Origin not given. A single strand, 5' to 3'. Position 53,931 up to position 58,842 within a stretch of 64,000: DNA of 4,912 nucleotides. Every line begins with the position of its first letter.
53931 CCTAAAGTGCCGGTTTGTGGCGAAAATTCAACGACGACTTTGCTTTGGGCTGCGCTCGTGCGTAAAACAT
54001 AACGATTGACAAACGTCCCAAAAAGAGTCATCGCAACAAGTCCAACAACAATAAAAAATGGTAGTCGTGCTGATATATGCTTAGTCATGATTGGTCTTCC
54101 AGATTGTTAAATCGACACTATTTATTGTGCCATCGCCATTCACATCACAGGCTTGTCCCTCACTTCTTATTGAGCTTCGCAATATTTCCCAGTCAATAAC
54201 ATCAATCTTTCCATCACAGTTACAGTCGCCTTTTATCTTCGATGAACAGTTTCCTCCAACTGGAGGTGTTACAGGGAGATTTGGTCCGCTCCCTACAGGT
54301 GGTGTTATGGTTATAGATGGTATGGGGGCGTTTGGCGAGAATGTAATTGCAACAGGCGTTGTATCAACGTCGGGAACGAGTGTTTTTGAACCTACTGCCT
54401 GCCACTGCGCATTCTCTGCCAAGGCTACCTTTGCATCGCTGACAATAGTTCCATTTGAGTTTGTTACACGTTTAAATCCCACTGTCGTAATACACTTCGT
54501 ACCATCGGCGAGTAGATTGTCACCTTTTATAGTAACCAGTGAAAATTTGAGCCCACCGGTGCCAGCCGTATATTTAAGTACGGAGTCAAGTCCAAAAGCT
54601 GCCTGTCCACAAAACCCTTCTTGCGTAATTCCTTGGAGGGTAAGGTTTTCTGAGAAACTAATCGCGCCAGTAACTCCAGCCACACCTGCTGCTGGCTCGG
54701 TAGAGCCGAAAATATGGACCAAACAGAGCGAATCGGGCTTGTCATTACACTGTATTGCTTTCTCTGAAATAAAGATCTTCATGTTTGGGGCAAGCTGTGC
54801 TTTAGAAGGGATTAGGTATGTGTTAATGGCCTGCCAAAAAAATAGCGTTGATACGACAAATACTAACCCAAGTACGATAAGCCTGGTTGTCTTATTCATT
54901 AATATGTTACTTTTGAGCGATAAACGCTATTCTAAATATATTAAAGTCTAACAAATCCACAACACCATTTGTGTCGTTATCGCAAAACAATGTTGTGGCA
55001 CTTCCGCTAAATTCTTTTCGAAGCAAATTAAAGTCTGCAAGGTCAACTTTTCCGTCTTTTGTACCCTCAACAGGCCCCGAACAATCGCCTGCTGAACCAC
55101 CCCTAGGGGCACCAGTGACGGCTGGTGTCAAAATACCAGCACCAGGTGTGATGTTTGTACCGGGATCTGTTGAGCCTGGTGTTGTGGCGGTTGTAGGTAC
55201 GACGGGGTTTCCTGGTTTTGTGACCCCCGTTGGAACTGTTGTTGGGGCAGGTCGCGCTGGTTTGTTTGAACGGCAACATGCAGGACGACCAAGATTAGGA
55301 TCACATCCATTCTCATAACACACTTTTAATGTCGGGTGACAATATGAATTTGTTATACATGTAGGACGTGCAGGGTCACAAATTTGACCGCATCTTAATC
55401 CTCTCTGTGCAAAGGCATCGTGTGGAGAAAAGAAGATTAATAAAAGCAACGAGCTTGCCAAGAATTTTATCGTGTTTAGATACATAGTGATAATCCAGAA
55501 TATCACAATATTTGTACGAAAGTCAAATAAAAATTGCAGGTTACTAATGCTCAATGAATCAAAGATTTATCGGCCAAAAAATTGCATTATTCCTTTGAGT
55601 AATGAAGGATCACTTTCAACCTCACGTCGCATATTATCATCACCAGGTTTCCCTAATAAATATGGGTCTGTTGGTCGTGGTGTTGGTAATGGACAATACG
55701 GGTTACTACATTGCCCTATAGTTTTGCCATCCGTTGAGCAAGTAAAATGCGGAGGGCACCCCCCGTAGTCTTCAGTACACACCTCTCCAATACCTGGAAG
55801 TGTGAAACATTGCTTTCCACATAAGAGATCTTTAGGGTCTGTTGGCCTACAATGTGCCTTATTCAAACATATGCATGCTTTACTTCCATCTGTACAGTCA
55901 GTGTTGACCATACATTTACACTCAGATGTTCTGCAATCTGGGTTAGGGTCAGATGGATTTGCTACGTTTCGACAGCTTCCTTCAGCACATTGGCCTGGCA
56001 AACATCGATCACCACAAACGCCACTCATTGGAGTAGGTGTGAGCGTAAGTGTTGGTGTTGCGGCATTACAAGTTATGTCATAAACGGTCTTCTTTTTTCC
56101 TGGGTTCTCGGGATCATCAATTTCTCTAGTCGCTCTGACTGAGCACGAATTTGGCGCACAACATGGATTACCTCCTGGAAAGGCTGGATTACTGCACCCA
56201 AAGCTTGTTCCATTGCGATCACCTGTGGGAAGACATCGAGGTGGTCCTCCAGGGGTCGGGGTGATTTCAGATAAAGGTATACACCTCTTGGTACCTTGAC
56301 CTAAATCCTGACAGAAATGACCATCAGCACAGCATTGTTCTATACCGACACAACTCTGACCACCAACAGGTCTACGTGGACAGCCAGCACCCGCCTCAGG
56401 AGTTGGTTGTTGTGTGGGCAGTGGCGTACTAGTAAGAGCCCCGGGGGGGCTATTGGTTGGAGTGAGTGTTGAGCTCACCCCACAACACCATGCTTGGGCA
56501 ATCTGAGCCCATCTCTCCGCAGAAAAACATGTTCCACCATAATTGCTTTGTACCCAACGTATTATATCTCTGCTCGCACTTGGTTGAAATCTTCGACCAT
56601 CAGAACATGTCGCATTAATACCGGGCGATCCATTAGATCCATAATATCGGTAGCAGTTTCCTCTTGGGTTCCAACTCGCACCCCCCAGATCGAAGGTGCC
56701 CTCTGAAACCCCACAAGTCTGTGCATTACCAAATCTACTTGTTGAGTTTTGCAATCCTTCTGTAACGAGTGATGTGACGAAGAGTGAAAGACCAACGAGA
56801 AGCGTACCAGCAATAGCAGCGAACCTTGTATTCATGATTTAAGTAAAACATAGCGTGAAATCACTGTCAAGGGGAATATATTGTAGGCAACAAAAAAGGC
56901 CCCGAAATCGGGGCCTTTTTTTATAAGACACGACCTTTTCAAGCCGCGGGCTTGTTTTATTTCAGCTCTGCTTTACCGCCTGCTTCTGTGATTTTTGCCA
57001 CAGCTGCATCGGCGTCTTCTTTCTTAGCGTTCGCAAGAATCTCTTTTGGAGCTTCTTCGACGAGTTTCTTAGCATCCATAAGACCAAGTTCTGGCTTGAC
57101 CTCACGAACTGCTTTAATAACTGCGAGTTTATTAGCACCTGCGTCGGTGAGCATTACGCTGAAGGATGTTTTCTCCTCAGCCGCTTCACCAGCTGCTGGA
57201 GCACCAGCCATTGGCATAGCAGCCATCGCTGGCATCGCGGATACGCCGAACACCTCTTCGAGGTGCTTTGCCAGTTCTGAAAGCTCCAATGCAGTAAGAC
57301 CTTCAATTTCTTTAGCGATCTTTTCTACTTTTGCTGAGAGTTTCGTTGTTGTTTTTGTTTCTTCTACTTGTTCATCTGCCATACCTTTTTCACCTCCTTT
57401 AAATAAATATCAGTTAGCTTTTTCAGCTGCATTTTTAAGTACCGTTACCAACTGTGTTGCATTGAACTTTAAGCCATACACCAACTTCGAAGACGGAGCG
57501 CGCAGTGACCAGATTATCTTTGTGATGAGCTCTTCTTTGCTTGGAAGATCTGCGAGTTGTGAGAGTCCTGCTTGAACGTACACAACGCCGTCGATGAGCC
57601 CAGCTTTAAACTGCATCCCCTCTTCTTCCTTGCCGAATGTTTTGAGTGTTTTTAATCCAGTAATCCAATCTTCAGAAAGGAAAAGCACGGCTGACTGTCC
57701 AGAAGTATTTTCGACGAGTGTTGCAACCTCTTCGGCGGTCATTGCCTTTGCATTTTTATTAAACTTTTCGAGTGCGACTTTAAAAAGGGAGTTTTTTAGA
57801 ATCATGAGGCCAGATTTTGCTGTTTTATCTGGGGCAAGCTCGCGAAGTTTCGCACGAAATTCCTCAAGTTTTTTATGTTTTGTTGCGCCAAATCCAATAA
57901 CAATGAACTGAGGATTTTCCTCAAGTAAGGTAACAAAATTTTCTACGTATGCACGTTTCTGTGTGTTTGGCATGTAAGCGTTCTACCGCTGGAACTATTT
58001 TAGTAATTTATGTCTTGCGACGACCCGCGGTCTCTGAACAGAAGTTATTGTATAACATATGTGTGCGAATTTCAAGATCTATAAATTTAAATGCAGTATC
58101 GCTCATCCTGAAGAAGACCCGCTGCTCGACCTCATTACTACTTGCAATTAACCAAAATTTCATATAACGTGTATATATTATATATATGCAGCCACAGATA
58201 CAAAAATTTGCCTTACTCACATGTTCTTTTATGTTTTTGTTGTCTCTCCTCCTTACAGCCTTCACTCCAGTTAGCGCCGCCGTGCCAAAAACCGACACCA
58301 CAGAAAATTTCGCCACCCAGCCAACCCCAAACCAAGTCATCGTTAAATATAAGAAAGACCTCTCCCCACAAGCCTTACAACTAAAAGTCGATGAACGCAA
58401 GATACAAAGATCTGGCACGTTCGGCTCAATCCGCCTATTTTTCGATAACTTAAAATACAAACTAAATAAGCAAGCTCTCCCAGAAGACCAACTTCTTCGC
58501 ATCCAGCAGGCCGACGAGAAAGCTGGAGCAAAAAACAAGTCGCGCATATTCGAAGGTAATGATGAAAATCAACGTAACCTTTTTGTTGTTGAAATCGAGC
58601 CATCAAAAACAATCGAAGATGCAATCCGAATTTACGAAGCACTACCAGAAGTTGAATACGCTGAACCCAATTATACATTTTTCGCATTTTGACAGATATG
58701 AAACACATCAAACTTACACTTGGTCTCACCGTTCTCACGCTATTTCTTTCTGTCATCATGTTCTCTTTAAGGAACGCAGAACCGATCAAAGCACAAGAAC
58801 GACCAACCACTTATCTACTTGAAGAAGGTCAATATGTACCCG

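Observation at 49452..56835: Cohesin-dockerin cell-surface assembly locus: three anchored cohesin-like proteins followed by three dockerin-bearing secreted proteins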

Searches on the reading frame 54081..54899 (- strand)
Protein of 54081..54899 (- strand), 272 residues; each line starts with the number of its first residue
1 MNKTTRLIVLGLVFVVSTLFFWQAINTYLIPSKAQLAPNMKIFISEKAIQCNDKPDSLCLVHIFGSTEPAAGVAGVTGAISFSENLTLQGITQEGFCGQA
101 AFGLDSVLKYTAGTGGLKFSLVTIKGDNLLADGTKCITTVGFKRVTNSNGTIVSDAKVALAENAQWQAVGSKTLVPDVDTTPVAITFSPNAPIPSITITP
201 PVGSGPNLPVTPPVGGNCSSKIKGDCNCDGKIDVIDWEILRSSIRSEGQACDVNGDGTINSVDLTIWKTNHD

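Call 3: search_protein_families(library=pfam, proteins=[window:54081-54899:-], max_evalue=1)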
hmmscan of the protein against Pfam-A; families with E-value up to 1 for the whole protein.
window:54081-54899:- (272 aa): 5 families
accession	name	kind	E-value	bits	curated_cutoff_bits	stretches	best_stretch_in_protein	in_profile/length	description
PF00404.24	Dockerin_1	-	4.6e-10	40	22.9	1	223-266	1-51/57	Dockerin type I domain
PF00036.39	EF-hand_1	-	0.044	13.8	25.4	0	251-263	9-21/29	EF hand domain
PF07611.17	DUF1574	-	0.091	12.5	29.1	1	7-66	11-70/342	Protein of unknown function (DUF1574)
PF13405.12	EF-hand_6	-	0.17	12.1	25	0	250-264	8-22/30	EF-hand domain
PF13202.12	EF-hand_5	-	0.31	11.1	25.9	0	252-260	9-17/25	EF hand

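Call 4: search_protein_families(library=ncbifam, proteins=[window:54081-54899:-], max_evalue=1)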
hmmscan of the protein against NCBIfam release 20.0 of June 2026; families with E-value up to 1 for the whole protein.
window:54081-54899:- (272 aa): 1 family
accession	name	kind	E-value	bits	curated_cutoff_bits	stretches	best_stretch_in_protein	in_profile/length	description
NF049990.1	CellobisidaseCelK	equivalog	9.9e-06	24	1700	1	184-268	792-879/889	cellulose 1,4-beta-cellobiosidase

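Call 11: search_solved_structures(query=window:54081-54899:-, max_evalue=1, show_alignments=2)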
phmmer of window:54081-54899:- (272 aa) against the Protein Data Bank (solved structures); distinct sequences matched with E-value up to 1: 18.
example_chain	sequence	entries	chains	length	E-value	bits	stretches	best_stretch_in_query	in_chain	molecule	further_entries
5lxv_B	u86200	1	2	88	0.00095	22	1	215-266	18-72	Carbohydrate-binding protein WP_009985128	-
1daq_A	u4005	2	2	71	0.00097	21.9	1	219-268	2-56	ENDOGLUCANASE SS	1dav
2mte_A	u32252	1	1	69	0.0014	21.4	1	219-268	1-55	Cellulose 1,4-beta-cellobiosidase (reducing end) CelS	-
2yik_A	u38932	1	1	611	0.0028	20.4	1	198-268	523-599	ENDOGLUCANASE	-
8x39_A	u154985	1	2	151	0.017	17.8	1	224-267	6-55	Serine protease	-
8x3a_A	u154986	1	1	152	0.018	17.8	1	224-267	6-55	Serine protease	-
4fl4_A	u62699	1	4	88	0.02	17.6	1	216-267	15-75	Glycoside hydrolase family 9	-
2vn5_B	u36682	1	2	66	0.022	17.5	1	222-268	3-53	ENDOGLUCANASE A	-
1ohz_B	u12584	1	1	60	0.022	17.4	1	252-269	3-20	ENDO-1,4-BETA-XYLANASE Y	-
2y3n_B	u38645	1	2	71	0.025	17.3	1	221-266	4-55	CELLULOSOMAL FAMILY-48 PROCESSIVE GLYCOSIDE HYDROLASE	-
2ccl_B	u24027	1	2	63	0.038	16.7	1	252-269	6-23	ENDO-1,4-BETA-XYLANASE Y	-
6kg9_A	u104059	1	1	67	0.073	15.8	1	216-265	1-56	And cellulose-binding endoglucanase family 9 CelL ortholog dockerin domain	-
5m2o_B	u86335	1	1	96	0.32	13.7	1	220-261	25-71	Group I Dockerin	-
2vn6_B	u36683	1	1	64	0.35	13.5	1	222-268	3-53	ENDOGLUCANASE A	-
6kge_D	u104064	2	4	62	0.42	13.3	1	220-265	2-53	And cellulose-binding endoglucanase family 9 CelL ortholog dockerin domain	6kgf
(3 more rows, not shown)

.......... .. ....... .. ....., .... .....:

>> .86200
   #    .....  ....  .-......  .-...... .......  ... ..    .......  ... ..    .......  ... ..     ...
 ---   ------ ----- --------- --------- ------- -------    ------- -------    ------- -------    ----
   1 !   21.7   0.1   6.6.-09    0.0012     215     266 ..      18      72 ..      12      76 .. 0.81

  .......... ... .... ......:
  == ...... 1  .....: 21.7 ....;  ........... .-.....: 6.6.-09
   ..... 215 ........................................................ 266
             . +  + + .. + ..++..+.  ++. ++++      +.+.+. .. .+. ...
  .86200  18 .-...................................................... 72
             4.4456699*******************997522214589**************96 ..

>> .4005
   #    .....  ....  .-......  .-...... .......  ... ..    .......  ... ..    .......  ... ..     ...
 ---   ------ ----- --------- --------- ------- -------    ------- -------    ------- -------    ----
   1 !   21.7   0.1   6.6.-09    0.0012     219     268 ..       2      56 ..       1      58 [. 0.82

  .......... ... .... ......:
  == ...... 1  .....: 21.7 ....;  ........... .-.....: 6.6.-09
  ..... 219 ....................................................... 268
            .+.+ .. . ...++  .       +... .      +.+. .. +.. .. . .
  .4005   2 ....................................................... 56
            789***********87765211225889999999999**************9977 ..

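Call 38: find_homologous_proteins(query=window:54081-54899:-)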
Query window:54081-54899:- (272 aa): 14 proteins with E <= 0.001 among 1272 candidates.
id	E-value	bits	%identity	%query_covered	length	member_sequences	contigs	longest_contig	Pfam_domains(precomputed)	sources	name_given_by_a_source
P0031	8.4e-178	608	100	100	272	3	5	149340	PF00404.25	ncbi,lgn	-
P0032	9.9e-157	538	88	100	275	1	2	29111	PF00404.25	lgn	-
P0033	2.1e-141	488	81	100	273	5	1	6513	PF00404.25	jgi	jgi:hypothetical protein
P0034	4.8e-141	487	81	100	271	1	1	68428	PF00404.25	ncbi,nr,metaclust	ncbi:MAG: hypothetical protein UZ22_OP11002000387 [Microgenomates bacterium OLB23]|nr:MAG: hypotheti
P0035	2.2e-133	462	77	100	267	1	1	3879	PF00404.25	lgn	-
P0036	6.3e-130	451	74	100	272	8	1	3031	PF00404.25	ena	-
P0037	2.3e-126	439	72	100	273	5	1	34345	PF00404.25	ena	-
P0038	1.5e-114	400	65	100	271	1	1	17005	PF00404.25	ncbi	-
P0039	1.3e-112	394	64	100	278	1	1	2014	PF00404.25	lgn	-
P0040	2.2e-97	344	60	99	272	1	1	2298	PF00404.25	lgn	-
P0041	1.7e-88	315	64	86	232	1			-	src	-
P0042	3.0e-64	235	44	100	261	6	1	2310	-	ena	-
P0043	1.0e-40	158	37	99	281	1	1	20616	-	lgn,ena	-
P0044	1.9e-36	144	36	98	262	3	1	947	-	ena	-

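Call 48: predict_structure(alignment_id=A2)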
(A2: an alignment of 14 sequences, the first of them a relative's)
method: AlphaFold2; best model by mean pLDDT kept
length: 272 residues; sequences in the alignment: 14
mean_pLDDT: 79.0   pTM: 0.71
mean pLDDT of the five models: 79.0, 78.0, 72.5, 71.7, 68.5
residues with pLDDT >= 90: 60; 70-90: 162; 50-70: 28; < 50: 22
segments of 3 or more residues with pLDDT < 50: 28-36, 204-216
pLDDT, mean of each block of 10 residues (from residue 1): 79 83 57 54 82 87 91 91 89 85 81 79 86 92 80 81 85 89 89 81 41 45 81 84 74 83 82 73
secondary structure, 60 per line:
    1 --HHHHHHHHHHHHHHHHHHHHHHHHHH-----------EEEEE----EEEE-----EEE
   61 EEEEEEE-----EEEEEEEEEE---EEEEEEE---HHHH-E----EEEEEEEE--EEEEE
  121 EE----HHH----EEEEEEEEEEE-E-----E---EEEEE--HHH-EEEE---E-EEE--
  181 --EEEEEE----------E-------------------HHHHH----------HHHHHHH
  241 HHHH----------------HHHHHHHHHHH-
elements in order: H3-28 E40-44 E49-52 E58-67 E73-82 E86-92 H96-99 E106-113 E116-122 E134-144 E156-160 E167-170 E176-178 E183-188 H219-223 H234-244 H261-271

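Call 50: fold_search(model_id=the predicted structure, library=pdb)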
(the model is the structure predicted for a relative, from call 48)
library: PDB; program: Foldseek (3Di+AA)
matches with E <= 10: 1919; with E <= 0.001: 101
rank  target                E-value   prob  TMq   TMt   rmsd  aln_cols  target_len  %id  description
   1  6kgc_A                1.4e-07  1.00  0.41  0.71   3.4       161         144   14  Crystal structure of CaDoc0917(R49D)-CaCohA2 complex at pH 5.4 (released 2020-07-08)
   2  6kgd_A                1.5e-07  1.00  0.41  0.71   3.3       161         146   14  Crystal structure of CaDoc0917(R49D)-CaCohA2 complex at pH 8.0 (released 2020-07-08)
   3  6kgf_C                2.0e-07  1.00  0.41  0.69   3.4       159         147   14  Crystal structure of CaDoc0917(R16D)-CaCohA2 complex at pH 8.2 (released 2020-07-08)
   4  4ums                  2.4e-07  1.00  0.41  0.67   6.8       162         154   13  The crystal structure of the seventh ScaB type I cohesin from Pseudobacteroides cellulosolvens (released 2015-05-06)
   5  1g1k_A                4.9e-07  1.00  0.40  0.69   3.9       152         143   11  COHESIN MODULE FROM THE CELLULOSOME OF CLOSTRIDIUM CELLULOLYTICUM (released 2000-11-22)
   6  6kge_A                5.2e-07  1.00  0.40  0.72   3.3       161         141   12  Crystal structure of CaDoc0917(R16D)-CaCohA2 complex at pH 5.5 (released 2020-07-08)
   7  2xdh                  5.9e-07  1.00  0.37  0.67   4.3       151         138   12  Non-cellulosomal cohesin from the hyperthermophilic archaeon Archaeoglobus fulgidus (released 2010-05-26)
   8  2vn5_A                6.2e-07  1.00  0.41  0.71   3.7       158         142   13  The Clostridium cellulolyticum dockerin displays a dual binding mode for its cohesin partner (released 2008-05-20)
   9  5nrm_A                7.8e-07  1.00  0.40  0.70   4.0       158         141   16  Crystal structure of the sixth cohesin from Acetivibrio cellulolyticus' scaffoldin B in complex with Cel5 dockerin S51 (released 2018-01-31)
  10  2vn6_A                9.3e-07  1.00  0.41  0.67   5.1       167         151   12  The Clostridium cellulolyticum dockerin displays a dual binding mode for its cohesin partner (released 2008-05-13)
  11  6kg8_MODEL_1_A        1.1e-06  1.00  0.40  0.64   5.5       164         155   15  Solution structure of CaCohA2 from Clostridium acetobutylicum (released 2020-07-08)
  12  2vn5_C                1.2e-06  1.00  0.41  0.69   4.5       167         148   12  The Clostridium cellulolyticum dockerin displays a dual binding mode for its cohesin partner (released 2008-05-20)
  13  6kgf_A                1.4e-06  1.00  0.40  0.71   3.3       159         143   12  Crystal structure of CaDoc0917(R16D)-CaCohA2 complex at pH 8.2 (released 2020-07-08)
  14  5lxv_C                1.6e-06  1.00  0.41  0.60   5.4       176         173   12  Crystal structure of Ruminococcus flavefaciens scaffoldin C cohesin in complex with a dockerin from an uncharacterized (released 2016-10-19)
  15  4fl4_L                1.6e-06  1.00  0.37  0.33   5.8       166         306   13  Scaffoldin conformation and dynamics revealed by a ternary complex from the Clostridium thermocellum cellulosome (released 2012-06-27)
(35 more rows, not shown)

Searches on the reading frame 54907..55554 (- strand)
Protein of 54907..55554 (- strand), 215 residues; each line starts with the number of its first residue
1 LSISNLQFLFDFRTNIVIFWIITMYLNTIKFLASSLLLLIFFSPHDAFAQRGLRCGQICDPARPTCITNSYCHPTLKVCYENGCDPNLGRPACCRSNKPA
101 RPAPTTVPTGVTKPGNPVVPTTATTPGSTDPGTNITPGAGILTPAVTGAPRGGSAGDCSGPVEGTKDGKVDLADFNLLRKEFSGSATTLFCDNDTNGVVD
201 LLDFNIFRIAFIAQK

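Call 3: search_protein_families(library=pfam, proteins=[window:54907-55554:-], max_evalue=1)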
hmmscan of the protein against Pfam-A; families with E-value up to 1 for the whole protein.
window:54907-55554:- (215 aa): 3 families
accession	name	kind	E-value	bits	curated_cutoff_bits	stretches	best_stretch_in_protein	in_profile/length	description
PF00404.24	Dockerin_1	-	0.041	14.5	22.9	1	166-206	6-51/57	Dockerin type I domain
PF13885.11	Keratin_B2_2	-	0.084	13.2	27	1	63-96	3-39/45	Keratin, high sulfur B2 protein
PF21829.1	DUF6889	-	0.29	11.3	23.9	0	166-175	7-16/40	Family of unknown function (DUF6889)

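Call 4: search_protein_families(library=ncbifam, proteins=[window:54907-55554:-], max_evalue=1)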
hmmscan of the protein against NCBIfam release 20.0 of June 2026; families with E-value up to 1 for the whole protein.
window:54907-55554:- (215 aa): 1 family
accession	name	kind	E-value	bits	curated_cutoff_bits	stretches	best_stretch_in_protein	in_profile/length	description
NF041540.1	dockerin_GC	domain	0.0013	19.1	29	1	157-212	4-64/67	GC-type dockerin domain-anchored protein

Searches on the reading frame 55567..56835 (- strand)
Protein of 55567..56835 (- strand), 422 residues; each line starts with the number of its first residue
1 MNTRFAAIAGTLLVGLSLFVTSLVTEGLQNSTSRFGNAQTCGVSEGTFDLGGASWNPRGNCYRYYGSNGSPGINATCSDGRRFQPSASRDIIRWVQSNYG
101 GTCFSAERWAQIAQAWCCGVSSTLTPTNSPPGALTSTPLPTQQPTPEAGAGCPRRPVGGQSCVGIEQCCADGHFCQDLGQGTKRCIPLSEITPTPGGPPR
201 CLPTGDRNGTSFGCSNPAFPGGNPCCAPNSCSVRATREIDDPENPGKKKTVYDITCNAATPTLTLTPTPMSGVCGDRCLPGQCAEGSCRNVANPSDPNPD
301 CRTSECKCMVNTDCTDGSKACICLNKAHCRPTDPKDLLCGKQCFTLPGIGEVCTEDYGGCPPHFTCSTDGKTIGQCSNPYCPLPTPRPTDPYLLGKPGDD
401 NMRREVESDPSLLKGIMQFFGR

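Call 3: search_protein_families(library=pfam, proteins=[window:55567-56835:-], max_evalue=1)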
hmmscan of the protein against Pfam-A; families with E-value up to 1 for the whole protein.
window:55567-56835:- (422 aa): 0 families

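Call 4: search_protein_families(library=ncbifam, proteins=[window:55567-56835:-], max_evalue=1)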
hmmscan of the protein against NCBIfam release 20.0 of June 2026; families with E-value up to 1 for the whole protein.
window:55567-56835:- (422 aa): 0 families

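Call 76: search_solved_structures(query=window:55567-56835:-, max_evalue=5)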
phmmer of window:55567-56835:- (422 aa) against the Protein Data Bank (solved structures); distinct sequences matched with E-value up to 5: 0.

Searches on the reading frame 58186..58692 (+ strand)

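Call 32: search_protein_families(library=pfam, proteins=[window:58186-58692:+], max_evalue=0.01)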
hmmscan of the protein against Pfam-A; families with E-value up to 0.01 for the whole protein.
window:58186-58692:+ (168 aa): 1 family
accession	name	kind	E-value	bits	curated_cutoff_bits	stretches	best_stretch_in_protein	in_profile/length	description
PF22148.1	Fervidolysin_NPro-like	-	3.2e-10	40.7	21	1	131-162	50-81/81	Fervidolysin N-terminal prodomain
